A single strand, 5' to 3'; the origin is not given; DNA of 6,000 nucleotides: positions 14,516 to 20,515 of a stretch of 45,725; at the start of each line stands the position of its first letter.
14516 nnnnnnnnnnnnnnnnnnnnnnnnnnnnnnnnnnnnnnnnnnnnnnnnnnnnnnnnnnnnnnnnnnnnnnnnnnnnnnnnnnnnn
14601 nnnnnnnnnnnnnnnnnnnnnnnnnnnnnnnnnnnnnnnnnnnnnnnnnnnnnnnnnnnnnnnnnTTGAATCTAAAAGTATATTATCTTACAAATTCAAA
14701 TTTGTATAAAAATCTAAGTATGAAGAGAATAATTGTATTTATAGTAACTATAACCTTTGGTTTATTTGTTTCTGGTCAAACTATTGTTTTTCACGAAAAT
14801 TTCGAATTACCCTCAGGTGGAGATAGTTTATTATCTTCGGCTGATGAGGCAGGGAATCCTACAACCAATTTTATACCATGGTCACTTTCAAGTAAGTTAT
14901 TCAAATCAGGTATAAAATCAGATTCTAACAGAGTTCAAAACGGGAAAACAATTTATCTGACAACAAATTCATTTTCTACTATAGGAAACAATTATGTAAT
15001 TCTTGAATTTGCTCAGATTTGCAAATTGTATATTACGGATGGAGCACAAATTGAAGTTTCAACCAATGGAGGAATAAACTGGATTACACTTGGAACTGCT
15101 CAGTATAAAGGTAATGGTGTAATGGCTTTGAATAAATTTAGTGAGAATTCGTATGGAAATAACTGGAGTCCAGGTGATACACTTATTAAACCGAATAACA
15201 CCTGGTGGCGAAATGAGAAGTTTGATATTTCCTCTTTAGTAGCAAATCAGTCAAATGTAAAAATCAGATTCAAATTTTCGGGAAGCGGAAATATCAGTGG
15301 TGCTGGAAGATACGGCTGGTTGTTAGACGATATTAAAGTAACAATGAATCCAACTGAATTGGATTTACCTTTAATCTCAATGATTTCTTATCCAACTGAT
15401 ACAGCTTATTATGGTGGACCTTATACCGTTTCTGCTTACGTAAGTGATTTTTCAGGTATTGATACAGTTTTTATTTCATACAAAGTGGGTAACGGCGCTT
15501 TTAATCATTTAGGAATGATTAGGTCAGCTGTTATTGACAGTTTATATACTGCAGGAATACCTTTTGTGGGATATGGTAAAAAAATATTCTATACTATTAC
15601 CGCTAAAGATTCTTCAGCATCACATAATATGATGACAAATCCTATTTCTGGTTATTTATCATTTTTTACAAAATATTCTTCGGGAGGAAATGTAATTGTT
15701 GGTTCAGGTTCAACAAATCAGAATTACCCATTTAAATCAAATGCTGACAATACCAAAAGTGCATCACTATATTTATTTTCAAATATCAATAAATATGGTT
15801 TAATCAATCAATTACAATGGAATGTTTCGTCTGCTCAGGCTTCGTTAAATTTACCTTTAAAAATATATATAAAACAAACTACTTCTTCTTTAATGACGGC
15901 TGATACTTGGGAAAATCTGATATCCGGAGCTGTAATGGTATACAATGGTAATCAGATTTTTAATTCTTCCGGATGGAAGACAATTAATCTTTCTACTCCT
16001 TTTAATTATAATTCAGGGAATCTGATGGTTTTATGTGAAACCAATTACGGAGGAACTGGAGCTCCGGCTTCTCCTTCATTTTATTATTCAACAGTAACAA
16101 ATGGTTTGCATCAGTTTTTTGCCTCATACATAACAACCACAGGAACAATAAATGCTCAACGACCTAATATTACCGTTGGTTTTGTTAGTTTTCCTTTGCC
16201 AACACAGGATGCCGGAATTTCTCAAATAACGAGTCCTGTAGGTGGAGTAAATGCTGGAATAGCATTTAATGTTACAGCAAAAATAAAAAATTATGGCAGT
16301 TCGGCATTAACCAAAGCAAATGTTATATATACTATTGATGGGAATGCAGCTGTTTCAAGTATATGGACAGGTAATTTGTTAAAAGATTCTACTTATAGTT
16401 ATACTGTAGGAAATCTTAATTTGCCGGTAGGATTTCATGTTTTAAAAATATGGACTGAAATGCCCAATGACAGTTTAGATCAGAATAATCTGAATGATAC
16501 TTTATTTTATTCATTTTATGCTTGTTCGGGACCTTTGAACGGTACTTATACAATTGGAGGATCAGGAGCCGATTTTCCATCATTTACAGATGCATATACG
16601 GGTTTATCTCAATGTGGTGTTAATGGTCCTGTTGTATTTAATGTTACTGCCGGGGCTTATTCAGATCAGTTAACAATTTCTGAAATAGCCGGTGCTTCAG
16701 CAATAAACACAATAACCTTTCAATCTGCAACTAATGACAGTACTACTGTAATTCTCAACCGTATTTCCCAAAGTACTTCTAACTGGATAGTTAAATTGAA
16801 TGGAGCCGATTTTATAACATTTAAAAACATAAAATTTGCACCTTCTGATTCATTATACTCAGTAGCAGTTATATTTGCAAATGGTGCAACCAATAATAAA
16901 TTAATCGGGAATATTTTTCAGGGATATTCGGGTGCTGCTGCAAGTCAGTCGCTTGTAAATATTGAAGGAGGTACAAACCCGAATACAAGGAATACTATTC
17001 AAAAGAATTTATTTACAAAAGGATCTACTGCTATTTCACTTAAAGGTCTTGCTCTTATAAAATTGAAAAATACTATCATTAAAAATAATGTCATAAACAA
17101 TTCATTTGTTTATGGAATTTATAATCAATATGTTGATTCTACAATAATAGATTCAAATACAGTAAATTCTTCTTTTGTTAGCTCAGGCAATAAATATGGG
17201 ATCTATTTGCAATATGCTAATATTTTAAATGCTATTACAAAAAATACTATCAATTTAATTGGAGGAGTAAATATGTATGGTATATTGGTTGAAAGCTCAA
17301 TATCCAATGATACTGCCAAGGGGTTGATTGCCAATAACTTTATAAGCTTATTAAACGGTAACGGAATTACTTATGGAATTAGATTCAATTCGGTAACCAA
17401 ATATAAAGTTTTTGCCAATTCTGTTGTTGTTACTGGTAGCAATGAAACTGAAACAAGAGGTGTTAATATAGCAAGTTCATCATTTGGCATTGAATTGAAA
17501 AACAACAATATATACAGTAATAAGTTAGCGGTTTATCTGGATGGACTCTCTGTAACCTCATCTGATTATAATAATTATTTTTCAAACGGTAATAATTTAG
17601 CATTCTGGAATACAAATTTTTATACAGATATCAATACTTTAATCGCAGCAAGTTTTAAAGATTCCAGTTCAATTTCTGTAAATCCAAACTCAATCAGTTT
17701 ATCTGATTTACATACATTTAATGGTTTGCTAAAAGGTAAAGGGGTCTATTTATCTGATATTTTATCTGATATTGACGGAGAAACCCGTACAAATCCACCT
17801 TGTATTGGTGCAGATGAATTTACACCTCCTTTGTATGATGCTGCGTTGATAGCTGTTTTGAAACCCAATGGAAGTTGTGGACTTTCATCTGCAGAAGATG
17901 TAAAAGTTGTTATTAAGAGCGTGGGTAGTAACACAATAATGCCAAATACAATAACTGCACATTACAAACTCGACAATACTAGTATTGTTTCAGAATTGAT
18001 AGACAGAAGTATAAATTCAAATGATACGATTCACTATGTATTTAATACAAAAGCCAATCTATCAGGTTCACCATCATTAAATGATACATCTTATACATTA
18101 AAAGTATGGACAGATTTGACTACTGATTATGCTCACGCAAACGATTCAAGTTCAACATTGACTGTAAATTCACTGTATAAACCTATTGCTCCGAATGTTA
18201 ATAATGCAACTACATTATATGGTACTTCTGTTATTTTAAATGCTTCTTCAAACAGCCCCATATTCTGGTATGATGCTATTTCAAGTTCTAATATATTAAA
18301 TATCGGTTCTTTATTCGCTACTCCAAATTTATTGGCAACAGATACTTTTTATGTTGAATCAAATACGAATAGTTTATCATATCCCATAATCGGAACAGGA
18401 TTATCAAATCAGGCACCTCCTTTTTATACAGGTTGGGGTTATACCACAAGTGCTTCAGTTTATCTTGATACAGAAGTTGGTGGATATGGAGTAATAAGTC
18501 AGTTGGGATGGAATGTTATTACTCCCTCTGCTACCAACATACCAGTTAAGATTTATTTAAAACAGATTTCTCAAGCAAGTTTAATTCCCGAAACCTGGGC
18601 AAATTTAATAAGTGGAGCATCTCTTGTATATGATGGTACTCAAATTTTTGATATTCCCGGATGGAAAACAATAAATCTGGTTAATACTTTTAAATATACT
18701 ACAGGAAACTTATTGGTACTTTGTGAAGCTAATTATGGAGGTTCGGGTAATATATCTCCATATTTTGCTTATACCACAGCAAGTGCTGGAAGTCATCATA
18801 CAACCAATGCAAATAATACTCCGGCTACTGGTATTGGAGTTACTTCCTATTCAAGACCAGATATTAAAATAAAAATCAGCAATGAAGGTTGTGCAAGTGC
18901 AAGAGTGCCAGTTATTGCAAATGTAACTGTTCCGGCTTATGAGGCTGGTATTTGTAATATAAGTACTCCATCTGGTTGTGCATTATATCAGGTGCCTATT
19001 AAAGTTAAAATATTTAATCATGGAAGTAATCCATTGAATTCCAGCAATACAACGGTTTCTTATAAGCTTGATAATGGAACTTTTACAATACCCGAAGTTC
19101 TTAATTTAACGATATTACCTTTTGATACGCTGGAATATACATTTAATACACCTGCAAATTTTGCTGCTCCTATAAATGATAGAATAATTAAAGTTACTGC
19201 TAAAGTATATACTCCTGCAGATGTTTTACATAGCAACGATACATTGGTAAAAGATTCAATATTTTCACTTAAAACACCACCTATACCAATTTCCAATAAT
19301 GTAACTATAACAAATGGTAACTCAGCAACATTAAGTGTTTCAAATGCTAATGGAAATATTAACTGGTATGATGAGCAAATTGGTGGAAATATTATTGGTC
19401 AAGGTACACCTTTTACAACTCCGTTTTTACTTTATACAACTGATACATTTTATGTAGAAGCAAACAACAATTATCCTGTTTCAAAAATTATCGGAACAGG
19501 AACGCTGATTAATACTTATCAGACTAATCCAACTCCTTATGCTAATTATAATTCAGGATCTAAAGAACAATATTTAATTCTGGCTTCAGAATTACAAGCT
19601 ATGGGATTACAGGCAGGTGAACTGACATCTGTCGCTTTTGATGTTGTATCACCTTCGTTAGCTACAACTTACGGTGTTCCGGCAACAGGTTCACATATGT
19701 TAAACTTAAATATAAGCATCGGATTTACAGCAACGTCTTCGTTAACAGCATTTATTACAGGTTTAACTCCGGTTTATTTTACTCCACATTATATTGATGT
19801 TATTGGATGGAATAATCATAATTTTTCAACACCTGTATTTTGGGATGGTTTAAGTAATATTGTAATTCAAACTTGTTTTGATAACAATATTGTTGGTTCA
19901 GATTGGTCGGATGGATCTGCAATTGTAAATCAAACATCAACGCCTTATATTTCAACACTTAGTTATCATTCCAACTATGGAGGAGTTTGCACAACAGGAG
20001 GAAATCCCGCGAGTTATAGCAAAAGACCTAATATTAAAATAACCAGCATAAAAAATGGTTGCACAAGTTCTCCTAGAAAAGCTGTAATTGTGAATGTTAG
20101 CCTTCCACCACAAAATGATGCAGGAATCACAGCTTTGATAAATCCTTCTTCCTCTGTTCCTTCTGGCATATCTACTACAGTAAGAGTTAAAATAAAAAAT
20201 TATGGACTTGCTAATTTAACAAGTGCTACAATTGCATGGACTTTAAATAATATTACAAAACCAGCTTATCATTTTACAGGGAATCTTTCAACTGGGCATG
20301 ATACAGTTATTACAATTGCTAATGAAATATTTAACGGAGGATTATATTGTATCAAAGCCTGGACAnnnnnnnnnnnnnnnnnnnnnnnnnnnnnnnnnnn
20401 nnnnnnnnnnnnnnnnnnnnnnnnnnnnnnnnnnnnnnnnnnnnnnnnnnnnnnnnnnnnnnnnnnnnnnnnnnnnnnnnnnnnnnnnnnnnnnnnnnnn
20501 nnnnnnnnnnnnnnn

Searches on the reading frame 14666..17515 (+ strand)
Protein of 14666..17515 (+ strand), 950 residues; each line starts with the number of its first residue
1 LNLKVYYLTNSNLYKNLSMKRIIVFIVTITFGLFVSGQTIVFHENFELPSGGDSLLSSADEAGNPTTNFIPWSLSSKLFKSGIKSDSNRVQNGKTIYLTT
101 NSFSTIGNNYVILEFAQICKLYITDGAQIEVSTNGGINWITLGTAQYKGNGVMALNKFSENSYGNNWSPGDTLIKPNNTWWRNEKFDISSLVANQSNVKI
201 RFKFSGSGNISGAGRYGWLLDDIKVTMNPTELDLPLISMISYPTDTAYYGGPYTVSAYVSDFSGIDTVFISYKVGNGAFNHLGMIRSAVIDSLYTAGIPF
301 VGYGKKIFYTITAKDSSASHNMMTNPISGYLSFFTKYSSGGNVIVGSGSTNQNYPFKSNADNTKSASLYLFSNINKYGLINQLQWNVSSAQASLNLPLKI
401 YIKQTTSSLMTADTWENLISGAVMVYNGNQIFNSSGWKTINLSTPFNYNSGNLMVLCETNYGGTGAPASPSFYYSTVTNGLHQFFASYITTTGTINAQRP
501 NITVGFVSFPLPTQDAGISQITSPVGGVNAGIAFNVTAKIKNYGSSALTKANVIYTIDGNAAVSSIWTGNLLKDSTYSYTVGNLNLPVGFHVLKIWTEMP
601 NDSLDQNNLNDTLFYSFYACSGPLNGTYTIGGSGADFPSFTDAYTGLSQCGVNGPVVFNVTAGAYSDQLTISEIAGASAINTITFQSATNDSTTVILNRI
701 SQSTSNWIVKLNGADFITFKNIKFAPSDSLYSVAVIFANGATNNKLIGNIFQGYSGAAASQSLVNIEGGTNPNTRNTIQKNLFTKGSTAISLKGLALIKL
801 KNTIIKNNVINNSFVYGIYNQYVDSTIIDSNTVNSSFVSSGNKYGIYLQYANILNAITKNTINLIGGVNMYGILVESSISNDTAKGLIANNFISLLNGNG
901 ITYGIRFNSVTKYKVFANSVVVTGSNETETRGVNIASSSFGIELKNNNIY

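Call 91: search_protein_families(library=pfam, proteins=[window:14666-17515:+], max_evalue=0.01)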
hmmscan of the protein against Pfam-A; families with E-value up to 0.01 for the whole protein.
window:14666-17515:+ (950 aa): 1 family
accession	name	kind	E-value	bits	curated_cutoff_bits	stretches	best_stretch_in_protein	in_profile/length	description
PF05048.19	NosD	-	0.0011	18.9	23.6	1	736-882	41-163/212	Periplasmic copper-binding protein (NosD)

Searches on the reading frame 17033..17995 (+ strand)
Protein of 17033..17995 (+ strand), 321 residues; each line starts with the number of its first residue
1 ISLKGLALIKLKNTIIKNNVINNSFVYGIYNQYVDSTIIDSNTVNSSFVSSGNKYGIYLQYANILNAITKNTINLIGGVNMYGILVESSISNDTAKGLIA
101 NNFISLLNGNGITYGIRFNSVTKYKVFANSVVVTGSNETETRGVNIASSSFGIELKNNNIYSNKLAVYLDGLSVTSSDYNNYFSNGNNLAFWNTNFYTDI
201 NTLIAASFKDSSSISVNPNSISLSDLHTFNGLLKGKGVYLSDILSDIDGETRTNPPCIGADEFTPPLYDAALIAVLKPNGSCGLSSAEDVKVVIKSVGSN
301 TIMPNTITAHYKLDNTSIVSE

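Call 92: search_protein_families(library=pfam, proteins=[window:17033-17995:+], max_evalue=0.01)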
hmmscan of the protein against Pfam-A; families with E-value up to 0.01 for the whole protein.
window:17033-17995:+ (321 aa): 1 family
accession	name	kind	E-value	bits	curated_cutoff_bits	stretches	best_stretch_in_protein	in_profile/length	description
PF05048.19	NosD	-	4.9e-05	23.3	23.6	1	4-102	83-167/212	Periplasmic copper-binding protein (NosD)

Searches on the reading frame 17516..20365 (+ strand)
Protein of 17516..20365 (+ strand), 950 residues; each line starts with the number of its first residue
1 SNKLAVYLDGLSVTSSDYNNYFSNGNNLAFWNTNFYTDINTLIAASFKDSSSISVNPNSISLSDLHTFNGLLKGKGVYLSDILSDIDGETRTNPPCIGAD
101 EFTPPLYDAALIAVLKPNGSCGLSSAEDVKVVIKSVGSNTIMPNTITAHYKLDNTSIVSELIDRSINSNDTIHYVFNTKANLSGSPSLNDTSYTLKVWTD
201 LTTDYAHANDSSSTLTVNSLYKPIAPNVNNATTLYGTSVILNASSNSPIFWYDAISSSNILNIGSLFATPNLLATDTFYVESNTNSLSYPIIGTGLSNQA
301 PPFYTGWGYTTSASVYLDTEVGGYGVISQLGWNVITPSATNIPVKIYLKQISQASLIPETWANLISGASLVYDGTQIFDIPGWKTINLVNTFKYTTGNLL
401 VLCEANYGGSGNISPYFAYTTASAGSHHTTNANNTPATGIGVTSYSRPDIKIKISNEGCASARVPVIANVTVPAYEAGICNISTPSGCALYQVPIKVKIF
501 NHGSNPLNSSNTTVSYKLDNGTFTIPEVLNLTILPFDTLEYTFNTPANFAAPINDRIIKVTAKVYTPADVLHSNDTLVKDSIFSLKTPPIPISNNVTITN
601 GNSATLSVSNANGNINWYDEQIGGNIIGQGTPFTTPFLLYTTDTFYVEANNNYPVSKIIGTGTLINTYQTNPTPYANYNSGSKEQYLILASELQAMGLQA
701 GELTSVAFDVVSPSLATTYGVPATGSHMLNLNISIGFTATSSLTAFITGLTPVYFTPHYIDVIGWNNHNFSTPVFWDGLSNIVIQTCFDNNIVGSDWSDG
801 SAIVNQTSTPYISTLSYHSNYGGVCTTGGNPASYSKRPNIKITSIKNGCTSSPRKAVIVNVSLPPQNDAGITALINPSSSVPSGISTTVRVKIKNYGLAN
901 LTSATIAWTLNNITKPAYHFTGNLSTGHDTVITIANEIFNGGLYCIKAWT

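Call 91: search_protein_families(library=pfam, proteins=[window:17516-20365:+], max_evalue=0.01)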
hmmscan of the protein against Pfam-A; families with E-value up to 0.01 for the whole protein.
window:17516-20365:+ (950 aa): 1 family
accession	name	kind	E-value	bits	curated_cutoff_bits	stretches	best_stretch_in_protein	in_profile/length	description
PF19081.6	Ig_7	-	4.3e-21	75.4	27.3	2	588-652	1-67/84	Ig-like domain CHU_C associated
